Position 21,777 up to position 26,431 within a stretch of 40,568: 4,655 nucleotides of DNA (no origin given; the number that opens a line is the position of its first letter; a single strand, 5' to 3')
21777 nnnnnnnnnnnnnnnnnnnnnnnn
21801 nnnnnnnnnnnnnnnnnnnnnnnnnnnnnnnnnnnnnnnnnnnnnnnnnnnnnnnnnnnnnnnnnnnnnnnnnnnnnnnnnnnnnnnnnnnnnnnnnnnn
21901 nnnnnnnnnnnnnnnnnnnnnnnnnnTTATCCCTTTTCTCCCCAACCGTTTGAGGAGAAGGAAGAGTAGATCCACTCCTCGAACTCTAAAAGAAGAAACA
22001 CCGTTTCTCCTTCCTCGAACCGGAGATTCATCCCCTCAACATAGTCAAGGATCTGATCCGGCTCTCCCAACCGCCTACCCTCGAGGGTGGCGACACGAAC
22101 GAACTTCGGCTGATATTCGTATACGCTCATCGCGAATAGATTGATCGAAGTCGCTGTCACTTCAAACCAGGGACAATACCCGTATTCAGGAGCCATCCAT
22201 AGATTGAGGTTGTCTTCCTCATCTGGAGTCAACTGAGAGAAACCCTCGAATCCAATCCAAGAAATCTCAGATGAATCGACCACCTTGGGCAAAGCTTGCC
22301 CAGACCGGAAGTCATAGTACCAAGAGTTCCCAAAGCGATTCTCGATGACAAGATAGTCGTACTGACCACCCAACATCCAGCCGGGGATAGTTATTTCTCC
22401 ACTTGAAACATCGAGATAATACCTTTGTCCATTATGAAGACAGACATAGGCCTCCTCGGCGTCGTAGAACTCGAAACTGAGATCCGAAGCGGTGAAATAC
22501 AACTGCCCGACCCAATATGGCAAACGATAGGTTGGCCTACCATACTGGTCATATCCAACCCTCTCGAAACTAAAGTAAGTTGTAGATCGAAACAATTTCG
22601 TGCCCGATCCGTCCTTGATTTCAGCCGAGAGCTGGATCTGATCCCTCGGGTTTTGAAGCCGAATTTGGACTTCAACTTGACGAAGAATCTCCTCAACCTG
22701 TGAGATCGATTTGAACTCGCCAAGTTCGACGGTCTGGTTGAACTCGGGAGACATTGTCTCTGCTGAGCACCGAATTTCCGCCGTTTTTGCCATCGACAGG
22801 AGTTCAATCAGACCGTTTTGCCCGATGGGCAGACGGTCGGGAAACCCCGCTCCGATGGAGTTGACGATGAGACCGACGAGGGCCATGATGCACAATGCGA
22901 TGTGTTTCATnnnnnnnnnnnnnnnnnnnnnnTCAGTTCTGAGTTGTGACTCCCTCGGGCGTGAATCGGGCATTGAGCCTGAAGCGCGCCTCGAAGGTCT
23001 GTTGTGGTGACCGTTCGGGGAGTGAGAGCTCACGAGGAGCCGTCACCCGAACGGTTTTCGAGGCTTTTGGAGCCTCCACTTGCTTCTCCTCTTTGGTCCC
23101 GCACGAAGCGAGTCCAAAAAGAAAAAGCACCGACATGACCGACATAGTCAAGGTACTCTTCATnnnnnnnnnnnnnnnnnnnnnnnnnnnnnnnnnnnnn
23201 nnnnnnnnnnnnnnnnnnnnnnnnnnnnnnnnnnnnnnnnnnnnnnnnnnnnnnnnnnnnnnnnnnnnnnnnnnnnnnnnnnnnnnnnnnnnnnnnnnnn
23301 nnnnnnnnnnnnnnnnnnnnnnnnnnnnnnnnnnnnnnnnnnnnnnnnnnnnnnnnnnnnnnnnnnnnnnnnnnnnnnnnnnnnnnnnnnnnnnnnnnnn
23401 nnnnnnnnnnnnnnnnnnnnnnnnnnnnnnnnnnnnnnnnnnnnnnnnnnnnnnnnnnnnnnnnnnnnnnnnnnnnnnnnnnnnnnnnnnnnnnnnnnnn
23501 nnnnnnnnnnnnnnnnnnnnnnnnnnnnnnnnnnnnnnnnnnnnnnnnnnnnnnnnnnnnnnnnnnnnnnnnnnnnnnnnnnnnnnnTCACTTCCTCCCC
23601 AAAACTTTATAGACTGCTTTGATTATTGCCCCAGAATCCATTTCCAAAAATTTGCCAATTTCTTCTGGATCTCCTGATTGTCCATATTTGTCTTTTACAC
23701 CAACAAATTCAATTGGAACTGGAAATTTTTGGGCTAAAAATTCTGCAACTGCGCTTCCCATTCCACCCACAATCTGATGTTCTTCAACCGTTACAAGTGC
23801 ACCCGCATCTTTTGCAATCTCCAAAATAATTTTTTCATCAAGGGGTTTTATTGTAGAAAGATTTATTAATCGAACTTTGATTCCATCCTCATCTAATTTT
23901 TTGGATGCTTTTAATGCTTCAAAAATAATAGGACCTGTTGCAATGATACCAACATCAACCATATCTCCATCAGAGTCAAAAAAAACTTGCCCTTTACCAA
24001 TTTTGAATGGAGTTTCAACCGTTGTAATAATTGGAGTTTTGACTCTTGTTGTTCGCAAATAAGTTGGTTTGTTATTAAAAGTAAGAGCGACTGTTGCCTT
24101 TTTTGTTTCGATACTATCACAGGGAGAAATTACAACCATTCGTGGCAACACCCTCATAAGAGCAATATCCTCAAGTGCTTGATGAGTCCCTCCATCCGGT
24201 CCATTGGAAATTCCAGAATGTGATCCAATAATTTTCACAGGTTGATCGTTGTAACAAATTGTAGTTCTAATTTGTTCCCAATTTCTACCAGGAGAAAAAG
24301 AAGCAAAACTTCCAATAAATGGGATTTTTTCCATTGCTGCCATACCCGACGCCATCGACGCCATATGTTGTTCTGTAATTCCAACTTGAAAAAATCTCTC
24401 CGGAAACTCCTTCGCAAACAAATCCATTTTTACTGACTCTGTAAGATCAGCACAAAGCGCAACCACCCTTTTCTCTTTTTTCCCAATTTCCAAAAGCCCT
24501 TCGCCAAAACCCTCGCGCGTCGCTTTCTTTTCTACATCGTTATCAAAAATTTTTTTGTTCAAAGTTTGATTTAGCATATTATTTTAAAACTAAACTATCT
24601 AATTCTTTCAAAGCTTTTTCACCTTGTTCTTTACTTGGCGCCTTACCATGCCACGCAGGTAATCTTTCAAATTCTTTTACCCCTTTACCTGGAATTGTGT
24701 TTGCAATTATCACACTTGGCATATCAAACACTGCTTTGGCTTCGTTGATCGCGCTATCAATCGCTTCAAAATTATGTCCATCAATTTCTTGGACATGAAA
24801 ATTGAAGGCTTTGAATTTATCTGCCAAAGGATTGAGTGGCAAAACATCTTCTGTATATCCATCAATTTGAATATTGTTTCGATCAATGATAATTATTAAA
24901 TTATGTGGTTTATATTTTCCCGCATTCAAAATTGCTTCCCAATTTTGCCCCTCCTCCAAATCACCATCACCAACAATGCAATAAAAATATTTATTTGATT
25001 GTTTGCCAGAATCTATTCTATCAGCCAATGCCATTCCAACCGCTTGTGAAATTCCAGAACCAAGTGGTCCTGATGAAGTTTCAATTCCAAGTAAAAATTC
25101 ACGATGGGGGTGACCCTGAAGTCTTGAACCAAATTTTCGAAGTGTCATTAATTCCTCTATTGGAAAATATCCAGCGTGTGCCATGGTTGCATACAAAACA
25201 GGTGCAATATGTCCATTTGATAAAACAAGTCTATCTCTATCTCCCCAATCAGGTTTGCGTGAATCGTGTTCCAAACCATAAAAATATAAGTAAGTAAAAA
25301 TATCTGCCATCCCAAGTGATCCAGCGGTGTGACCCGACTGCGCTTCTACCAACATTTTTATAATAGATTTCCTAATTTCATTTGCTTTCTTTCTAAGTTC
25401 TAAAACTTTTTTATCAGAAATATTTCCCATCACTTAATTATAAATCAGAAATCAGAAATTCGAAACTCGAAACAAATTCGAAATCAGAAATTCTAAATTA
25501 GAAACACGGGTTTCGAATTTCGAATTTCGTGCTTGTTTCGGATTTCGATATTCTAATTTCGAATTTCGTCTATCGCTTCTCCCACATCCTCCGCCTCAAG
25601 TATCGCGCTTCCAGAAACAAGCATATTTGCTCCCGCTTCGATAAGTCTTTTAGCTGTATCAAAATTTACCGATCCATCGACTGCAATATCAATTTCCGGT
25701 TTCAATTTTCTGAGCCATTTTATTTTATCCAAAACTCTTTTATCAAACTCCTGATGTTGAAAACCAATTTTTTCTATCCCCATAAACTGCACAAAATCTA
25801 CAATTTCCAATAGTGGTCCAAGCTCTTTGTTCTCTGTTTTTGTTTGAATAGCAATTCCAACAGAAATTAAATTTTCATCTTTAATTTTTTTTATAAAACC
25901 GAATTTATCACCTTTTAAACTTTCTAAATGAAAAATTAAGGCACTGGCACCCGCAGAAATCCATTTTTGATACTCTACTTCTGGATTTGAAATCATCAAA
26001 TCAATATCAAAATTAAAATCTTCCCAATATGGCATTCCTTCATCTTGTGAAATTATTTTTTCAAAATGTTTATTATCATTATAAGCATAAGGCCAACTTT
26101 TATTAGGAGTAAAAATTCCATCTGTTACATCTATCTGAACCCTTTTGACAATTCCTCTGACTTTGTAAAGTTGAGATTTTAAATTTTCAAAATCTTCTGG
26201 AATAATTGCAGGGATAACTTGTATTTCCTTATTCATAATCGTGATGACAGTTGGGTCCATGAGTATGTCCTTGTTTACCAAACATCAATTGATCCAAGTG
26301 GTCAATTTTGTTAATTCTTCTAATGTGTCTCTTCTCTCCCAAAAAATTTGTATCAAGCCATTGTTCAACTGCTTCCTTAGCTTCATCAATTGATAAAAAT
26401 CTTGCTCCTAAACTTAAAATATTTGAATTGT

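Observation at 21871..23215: G+C-rich two-gene secreted-protein cassette, with its own GC terminator and a palindrome-overlapped leaderless promoter, inserted between tRNA genes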

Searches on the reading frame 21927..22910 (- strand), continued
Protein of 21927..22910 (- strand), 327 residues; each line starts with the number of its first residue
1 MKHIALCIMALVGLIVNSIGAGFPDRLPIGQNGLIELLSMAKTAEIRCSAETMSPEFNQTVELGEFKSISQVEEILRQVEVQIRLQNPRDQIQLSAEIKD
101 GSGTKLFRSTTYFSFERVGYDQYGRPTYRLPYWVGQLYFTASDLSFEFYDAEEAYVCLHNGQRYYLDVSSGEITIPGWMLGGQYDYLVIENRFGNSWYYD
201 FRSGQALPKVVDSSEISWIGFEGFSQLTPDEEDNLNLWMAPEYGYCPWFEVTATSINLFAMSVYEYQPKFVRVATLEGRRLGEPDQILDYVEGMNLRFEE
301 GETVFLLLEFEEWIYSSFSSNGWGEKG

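Call 69: find_encoding_contigs(protein=P0015, flank=8000, max_places=1)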
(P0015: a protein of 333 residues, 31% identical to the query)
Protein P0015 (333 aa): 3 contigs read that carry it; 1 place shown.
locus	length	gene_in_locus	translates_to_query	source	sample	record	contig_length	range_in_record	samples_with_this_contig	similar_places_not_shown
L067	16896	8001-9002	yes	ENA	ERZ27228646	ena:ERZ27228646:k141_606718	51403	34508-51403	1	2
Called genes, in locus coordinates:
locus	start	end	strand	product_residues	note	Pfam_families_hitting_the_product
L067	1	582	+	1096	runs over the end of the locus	PF04563:RNA_pol_Rpb2_1, PF04561:RNA_pol_Rpb2_2, PF04565:RNA_pol_Rpb2_3, PF10385:RNA_pol_Rpb2_45, PF00562:RNA_pol_Rpb2_6, PF04560:RNA_pol_Rpb2_7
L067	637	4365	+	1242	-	PF04997:RNA_pol_Rpb1_1, PF00623:RNA_pol_Rpb1_2, PF04983:RNA_pol_Rpb1_3, PF05000:RNA_pol_Rpb1_4 (weak), PF04998:RNA_pol_Rpb1_5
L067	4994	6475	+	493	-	PF00753:Lactamase_B, PF12706:Lactamase_B_2 (faint), PF16661:Lactamase_B_6, PF10996:Beta-Casp, PF07521:RMMBL (weak)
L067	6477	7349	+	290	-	PF03462:PCRF, PF00472:RF-1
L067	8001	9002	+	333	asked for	-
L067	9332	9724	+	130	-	-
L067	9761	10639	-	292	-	PF00459:Inositol_P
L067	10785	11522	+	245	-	PF01978:TrmB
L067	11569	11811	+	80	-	-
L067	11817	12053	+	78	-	-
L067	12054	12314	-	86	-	-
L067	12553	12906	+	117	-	PF26273:Gly_zipper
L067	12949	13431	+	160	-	PF06983:3-dmu-9_3-mt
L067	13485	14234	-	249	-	PF12695:Abhydrolase_5, PF12146:Hydrolase_4 (faint), PF00561:Abhydrolase_1 (faint)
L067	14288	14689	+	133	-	-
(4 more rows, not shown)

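Call 70: find_encoding_contigs(protein=P0012, flank=8000, max_places=1)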
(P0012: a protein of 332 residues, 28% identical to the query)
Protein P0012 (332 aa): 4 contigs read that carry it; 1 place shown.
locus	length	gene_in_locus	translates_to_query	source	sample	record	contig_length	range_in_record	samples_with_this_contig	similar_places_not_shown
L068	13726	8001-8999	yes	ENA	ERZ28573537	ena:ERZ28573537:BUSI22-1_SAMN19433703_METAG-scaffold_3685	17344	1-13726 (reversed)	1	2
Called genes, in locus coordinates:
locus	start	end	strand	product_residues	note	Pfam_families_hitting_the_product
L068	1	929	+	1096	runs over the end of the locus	PF04563:RNA_pol_Rpb2_1, PF04561:RNA_pol_Rpb2_2, PF04565:RNA_pol_Rpb2_3, PF10385:RNA_pol_Rpb2_45, PF00562:RNA_pol_Rpb2_6, PF04560:RNA_pol_Rpb2_7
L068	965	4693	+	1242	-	PF04997:RNA_pol_Rpb1_1, PF00623:RNA_pol_Rpb1_2, PF04983:RNA_pol_Rpb1_3, PF05000:RNA_pol_Rpb1_4 (weak), PF04998:RNA_pol_Rpb1_5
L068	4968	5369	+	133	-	PF09997:DUF2238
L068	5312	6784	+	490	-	PF00753:Lactamase_B, PF23023:Anti-Pycsar_Apyc1 (weak), PF12706:Lactamase_B_2 (weak), PF16661:Lactamase_B_6, PF10996:Beta-Casp, PF07521:RMMBL (weak)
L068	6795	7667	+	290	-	PF03462:PCRF, PF00472:RF-1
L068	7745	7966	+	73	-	-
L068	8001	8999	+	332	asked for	-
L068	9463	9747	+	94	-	-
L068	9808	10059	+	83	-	-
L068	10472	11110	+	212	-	-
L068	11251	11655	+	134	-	-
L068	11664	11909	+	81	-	PF06983:3-dmu-9_3-mt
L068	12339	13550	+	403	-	-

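Call 71: find_encoding_contigs(protein=P0009, flank=8000, max_places=1)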
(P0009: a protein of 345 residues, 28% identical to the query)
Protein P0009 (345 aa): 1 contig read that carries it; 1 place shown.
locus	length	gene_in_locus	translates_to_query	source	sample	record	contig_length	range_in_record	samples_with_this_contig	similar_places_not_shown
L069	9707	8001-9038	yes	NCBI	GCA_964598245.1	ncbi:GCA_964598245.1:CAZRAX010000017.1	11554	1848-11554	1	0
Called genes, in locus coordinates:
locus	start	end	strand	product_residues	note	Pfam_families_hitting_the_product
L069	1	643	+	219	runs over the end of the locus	PF07963:N_methyl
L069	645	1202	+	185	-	PF07963:N_methyl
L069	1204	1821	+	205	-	-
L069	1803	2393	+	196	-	-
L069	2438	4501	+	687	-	PF22745:Nlig-Ia, PF01653:DNA_ligase_aden, PF03120:OB_DNA_ligase, PF12826:HHH_2, PF14520:HHH_5 (weak), PF00533:BRCT, PF12738:PTCB-BRCT (weak)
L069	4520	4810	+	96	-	PF02686:GatC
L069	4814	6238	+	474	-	PF01425:Amidase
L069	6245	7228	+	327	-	-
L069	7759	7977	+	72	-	-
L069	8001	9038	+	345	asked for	-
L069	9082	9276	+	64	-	-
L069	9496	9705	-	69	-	?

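Call 84: search_protein_families(library=pfam, alignment_id=A4, max_evalue=0.01)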
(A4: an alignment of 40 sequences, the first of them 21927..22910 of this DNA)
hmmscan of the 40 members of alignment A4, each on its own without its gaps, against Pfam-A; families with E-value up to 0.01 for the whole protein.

A. member 1, window:21927-22910:- (327 aa): 0 families

B. families by the number of members that match (of 40 scanned): 1 family
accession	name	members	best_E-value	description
PF01471.23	PG_binding_1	3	2.9e-09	Putative peptidoglycan binding domain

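Call 85: search_protein_families(library=ncbifam, proteins=[window:21927-22910:-, P0002, P0016, P0034], max_evalue=0.1)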
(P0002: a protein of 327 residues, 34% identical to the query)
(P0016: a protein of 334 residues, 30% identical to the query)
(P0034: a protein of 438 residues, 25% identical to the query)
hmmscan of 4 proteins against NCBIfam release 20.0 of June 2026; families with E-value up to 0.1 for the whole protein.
window:21927-22910:- (327 aa): 0 families

P0002 (327 aa): 0 families

P0016 (334 aa): 0 families

P0034 (438 aa): 1 family
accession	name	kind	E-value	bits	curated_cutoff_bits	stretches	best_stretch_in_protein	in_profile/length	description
TIGR02869.1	spore_SleB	equivalog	0.00013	21.9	236.5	1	58-127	7-72/201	spore cortex-lytic enzyme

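Call 86: search_solved_structures(query=A4, max_evalue=1)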
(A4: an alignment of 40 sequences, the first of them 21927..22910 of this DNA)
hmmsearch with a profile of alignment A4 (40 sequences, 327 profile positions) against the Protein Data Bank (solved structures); distinct sequences matched with E-value up to 1: 2.
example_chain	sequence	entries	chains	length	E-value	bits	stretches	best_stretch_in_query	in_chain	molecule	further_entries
4eqb_A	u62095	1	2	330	0.016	17.5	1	109-159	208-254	Spermidine/putrescine ABC superfamily ATP binding cassette transporter, binding protein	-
3ttl_A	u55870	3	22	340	0.7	12.1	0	125-159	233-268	Polyamine transport protein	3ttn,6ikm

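Call 90: find_related_loci(query=A3, collection=viral_contigs, flank=5000)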
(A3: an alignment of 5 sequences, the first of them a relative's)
Query A3 (327 aa) in viral_contigs; peptide patterns used: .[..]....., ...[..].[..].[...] (x = any residue, [..] = any of these).
234 stretches matched a pattern, but none encodes a relative of the query by tblastn (E <= 1e-3).

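Call 91: find_related_loci(query=window:21927-22910:-, collection=viral_contigs, flank=5000)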
Query window:21927-22910:- (327 aa) in viral_contigs; peptide patterns used: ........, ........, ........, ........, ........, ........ (x = any residue, [..] = any of these).
8 stretches matched a pattern, but none encodes a relative of the query by tblastn (E <= 1e-3).

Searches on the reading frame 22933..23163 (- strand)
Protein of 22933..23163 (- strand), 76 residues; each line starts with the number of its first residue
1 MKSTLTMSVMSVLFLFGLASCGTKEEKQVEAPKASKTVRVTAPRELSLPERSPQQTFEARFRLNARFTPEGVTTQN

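Call 7: search_protein_families(library=pfam, proteins=[window:22933-23163:-], max_evalue=1)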
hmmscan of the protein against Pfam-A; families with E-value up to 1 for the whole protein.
window:22933-23163:- (76 aa): 2 families
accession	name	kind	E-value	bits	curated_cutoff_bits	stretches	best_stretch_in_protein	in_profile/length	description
PF24418.1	DUF7550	-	0.15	12.3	27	0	25-43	11-29/59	Family of unknown function (DUF7550)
PF23344.1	ZP-N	-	0.21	12.4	24.7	1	11-50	44-82/101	ZP-N domain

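Call 85: search_protein_families(library=ncbifam, proteins=[window:22933-23163:-], max_evalue=0.1)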
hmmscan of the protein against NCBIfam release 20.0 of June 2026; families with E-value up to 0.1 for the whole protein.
window:22933-23163:- (76 aa): 1 family
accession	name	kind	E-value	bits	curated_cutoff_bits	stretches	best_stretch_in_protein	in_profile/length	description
NF058647.1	lipo_LytA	equivalog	0.011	15.9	110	1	1-33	1-30/107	acidic lipoprotein LytA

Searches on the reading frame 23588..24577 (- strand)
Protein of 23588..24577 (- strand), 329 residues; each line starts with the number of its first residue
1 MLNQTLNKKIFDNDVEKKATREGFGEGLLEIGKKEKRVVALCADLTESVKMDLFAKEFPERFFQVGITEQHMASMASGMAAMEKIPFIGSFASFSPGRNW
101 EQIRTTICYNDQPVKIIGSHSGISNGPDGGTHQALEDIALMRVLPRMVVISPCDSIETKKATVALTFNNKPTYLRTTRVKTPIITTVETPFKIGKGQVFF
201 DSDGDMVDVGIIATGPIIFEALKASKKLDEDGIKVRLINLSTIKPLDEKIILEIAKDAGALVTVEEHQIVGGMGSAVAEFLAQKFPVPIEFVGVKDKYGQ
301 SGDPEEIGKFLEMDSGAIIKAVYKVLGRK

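Call 19: find_related_loci(query=window:23588-24577:-, collection=genome_contigs, flank=10000)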
Query window:23588-24577:- (329 aa) in genome_contigs; peptide patterns used: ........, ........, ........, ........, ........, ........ (x = any residue, [..] = any of these).
151 stretches matched a pattern; 51 encode a relative of the query (tblastn E <= 1e-3); 51 distinct loci.
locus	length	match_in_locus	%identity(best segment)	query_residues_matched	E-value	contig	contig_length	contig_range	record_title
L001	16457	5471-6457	71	1-329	6e-161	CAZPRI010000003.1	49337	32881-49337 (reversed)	MAG TPA_asm: uncultured Candidatus Saccharibacteria bacterium isolate SRP118108_co5_561 genome assembly, contig: NODE_40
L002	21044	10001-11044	61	1-329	4e-138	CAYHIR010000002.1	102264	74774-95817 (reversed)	MAG TPA_asm: uncultured Candidatus Saccharibacteria bacterium isolate ERP119705_co13_437 genome assembly, contig: NODE_2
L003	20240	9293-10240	62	1-314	6e-137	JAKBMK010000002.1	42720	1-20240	MAG: bacterium isolate FK3.bin58 NODE_1639_length_42720_cov_1.795412, whole genome shotgun sequence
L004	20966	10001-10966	61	6-327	5e-137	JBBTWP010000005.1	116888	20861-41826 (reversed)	MAG: Patescibacteria group bacterium isolate H41-bin017_1 H41_bin017_1_000000000005, whole genome shotgun sequence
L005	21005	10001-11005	59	1-329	2e-136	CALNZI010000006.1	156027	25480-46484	MAG: Candidatus Paceibacterota bacterium isolate LOGT_bin.0037 genome assembly, contig: contig_25472, whole genome shotg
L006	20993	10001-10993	60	1-329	5e-136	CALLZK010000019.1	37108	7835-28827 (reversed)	MAG TPA_asm: uncultured bacterium isolate SRR2107179_bin.3_CONCOCT_v1.1_MAG genome assembly, contig: ERZ794932.396, whol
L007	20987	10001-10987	63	1-329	3e-135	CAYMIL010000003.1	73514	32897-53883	MAG TPA_asm: uncultured Candidatus Saccharibacteria bacterium isolate SRP133034_co1_56 genome assembly, contig: NODE_159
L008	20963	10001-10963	61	6-326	8e-135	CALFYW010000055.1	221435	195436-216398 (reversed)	MAG TPA_asm: uncultured bacterium isolate SRR7515931_bin.90_CONCOCT_v1.1_MAG genome assembly, contig: ERZ869938.44, whol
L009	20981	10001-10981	61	3-329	1e-134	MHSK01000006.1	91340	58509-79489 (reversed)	MAG: Candidatus Taylorbacteria bacterium RIFCSPLOWO2_12_FULL_43_20 rifcsplowo2_12_scaffold_180, whole genome shotgun seq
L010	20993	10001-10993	60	1-329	4e-134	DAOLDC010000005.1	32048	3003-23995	MAG TPA_asm: Candidatus Paceibacterota bacterium isolate AMR_MDS_0144 NODE_277_length_32048_cov_10.223799, whole genome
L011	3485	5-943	61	9-322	2e-138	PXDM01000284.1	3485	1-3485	MAG: Rhodobacteraceae bacterium isolate T3Sed10_335 T3-Sed10-C82747, whole genome shotgun sequence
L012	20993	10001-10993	60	1-329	3e-133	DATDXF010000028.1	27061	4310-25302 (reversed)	MAG TPA_asm: Candidatus Paceibacterota bacterium isolate SMAG_U8131 k141_773815, whole genome shotgun sequence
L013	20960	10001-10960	60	3-326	6e-133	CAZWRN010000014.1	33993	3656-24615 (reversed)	MAG TPA_asm: uncultured Gammaproteobacteria bacterium isolate binchicken_co105_146 genome assembly, contig: NODE_1542_le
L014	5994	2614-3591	63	4-329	3e-132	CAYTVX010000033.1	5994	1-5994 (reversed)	MAG TPA_asm: uncultured Candidatus Saccharibacteria bacterium isolate SRP286056_co1_301 genome assembly, contig: NODE_18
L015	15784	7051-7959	61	4-307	5e-132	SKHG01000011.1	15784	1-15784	MAG: Candidatus Campbellbacteria bacterium isolate CSBr16_193 CSBr16-3318, whole genome shotgun sequence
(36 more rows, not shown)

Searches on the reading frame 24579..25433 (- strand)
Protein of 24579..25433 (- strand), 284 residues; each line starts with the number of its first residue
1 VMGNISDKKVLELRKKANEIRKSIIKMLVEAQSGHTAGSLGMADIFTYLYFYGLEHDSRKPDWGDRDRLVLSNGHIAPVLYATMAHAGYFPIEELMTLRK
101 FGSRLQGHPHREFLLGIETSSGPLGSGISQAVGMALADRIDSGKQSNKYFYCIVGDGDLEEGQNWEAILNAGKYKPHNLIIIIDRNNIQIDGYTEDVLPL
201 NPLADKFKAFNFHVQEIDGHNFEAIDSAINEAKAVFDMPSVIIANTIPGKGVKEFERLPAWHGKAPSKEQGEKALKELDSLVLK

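Call 65: search_protein_families(library=pfam, proteins=[window:24579-25433:-], max_evalue=0.00001)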
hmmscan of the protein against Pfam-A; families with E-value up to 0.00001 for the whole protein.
window:24579-25433:- (284 aa): 2 families
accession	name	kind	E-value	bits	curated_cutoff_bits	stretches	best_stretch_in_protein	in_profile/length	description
PF00456.26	Transketolase_N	-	1.8e-59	201.8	22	1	15-276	4-272/334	Transketolase, thiamine diphosphate binding domain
PF13292.11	DXP_synthase_N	-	5.4e-15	55.8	21.2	1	10-191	15-176/274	1-deoxy-D-xylulose-5-phosphate synthase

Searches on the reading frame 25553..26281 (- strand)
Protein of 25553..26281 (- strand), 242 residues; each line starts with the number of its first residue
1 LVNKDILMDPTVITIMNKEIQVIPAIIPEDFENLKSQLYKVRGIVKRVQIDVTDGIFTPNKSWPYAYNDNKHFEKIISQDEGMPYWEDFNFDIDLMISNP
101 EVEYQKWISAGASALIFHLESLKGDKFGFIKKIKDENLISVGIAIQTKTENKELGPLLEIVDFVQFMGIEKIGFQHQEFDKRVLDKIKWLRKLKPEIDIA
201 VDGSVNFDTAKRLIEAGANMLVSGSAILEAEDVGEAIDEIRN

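Call 65: search_protein_families(library=pfam, proteins=[window:25553-26281:-], max_evalue=0.00001)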
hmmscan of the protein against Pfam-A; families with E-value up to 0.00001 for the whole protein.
window:25553-26281:- (242 aa): 1 family
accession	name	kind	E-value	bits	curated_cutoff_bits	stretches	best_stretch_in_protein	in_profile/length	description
PF00834.25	Ribul_P_3_epim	-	1.8e-28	99.7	21.1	1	22-227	2-197/198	Ribulose-phosphate 3 epimerase family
